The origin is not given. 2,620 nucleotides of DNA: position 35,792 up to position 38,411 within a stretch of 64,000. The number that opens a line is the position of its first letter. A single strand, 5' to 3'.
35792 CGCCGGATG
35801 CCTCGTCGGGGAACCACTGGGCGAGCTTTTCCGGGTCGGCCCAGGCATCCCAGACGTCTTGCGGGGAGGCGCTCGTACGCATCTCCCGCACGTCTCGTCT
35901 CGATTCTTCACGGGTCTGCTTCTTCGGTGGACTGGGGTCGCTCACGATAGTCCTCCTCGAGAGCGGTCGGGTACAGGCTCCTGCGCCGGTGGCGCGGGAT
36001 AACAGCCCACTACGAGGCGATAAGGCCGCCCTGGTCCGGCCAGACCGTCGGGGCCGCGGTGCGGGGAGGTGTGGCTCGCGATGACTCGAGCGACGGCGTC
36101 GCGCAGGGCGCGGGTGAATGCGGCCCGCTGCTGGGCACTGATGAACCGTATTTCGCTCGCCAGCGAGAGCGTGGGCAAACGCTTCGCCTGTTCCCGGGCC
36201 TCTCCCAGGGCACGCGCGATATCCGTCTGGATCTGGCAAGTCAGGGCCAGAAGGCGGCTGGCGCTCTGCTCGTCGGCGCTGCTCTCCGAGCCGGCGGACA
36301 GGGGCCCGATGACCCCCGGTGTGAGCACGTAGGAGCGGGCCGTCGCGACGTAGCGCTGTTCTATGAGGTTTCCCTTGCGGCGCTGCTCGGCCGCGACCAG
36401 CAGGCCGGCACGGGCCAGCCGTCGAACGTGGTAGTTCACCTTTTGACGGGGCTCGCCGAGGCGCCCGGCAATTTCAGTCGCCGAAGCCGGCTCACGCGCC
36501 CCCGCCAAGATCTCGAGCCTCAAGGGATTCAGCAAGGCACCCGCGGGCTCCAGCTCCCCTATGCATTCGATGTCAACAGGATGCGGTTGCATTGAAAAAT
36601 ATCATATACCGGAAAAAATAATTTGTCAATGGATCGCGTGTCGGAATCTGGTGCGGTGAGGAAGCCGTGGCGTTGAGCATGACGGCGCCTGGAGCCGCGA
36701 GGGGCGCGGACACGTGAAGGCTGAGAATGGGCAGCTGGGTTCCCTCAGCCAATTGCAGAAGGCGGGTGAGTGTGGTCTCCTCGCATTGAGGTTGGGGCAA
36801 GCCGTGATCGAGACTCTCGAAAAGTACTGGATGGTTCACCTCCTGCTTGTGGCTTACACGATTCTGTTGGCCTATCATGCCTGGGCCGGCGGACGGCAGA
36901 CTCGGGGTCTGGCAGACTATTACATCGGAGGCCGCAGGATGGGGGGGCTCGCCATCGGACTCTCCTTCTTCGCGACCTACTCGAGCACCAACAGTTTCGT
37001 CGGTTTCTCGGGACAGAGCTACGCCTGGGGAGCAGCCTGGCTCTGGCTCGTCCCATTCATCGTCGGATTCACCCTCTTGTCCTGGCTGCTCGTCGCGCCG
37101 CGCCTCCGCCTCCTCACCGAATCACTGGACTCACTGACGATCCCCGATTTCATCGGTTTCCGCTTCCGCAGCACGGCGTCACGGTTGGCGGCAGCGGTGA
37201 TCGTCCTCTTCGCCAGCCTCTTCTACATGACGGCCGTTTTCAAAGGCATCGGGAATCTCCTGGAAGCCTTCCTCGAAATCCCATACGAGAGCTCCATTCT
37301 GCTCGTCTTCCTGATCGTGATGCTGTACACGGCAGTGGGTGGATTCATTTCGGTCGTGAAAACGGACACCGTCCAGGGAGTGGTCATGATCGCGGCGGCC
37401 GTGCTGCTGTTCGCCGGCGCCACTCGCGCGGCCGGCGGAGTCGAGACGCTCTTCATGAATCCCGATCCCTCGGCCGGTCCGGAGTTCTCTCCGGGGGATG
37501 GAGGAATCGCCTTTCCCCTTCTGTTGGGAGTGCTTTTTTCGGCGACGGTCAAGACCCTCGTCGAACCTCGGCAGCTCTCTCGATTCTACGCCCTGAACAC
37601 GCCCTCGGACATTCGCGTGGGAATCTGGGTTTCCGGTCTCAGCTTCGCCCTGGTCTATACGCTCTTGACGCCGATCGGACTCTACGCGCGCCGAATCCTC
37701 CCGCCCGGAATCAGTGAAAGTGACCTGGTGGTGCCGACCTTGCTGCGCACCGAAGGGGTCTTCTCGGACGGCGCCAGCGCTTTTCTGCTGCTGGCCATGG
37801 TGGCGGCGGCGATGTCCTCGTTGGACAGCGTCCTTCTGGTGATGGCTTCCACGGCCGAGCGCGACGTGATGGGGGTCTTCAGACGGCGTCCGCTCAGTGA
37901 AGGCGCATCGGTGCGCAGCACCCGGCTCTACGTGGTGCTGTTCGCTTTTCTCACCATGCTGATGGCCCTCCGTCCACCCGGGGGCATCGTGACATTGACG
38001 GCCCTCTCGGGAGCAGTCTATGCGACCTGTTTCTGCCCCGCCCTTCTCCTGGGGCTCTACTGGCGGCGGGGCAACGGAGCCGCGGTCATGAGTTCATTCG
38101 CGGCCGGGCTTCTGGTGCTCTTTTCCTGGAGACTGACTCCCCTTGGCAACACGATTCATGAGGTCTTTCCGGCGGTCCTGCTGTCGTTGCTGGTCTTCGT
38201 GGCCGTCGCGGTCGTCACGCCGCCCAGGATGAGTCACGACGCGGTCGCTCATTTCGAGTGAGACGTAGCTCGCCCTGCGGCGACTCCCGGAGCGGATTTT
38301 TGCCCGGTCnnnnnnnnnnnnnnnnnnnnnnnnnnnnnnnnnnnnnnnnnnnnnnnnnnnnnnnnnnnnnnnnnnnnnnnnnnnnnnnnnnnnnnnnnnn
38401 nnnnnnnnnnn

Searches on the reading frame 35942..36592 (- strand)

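Call 18: search_protein_families(library=pfam, proteins=[window:35942-36592:-], max_evalue=0.001)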
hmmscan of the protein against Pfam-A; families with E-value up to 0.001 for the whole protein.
window:35942-36592:- (216 aa): 4 families
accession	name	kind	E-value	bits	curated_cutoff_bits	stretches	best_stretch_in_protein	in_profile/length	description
PF12840.13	HTH_20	-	5.7e-11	42.7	27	1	20-65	1-48/51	Helix-turn-helix domain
PF09339.16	HTH_IclR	-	0.0001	22.4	22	1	26-66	9-49/52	IclR helix-turn-helix domain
PF01978.25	TrmB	-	0.00017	21.8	25.6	1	32-83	19-64/68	Sugar-specific transcriptional regulator TrmB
PF13412.12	HTH_24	-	0.0005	20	21.9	0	36-65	18-47/48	Winged helix-turn-helix DNA-binding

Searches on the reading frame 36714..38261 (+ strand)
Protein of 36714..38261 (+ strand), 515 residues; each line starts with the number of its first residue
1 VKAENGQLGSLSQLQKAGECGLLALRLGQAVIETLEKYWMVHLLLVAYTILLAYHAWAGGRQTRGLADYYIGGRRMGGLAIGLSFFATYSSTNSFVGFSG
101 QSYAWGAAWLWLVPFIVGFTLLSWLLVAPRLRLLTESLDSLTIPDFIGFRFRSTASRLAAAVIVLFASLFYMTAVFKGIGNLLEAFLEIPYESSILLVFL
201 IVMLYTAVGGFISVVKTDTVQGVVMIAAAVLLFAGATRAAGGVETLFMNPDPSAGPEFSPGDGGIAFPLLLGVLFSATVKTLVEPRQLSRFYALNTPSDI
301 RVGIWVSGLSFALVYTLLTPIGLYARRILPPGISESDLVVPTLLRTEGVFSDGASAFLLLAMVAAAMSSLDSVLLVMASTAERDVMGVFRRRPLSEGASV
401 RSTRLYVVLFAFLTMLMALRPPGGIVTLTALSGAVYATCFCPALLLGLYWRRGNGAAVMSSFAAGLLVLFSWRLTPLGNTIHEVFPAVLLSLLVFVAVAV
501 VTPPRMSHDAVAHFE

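Call 18: search_protein_families(library=pfam, proteins=[window:36714-38261:+], max_evalue=0.001)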
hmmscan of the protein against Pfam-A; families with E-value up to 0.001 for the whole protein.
window:36714-38261:+ (515 aa): 1 family
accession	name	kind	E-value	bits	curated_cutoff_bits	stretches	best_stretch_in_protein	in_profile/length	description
PF00474.23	SSF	-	2.5e-57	195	22.8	1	69-462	1-403/406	Sodium:solute symporter family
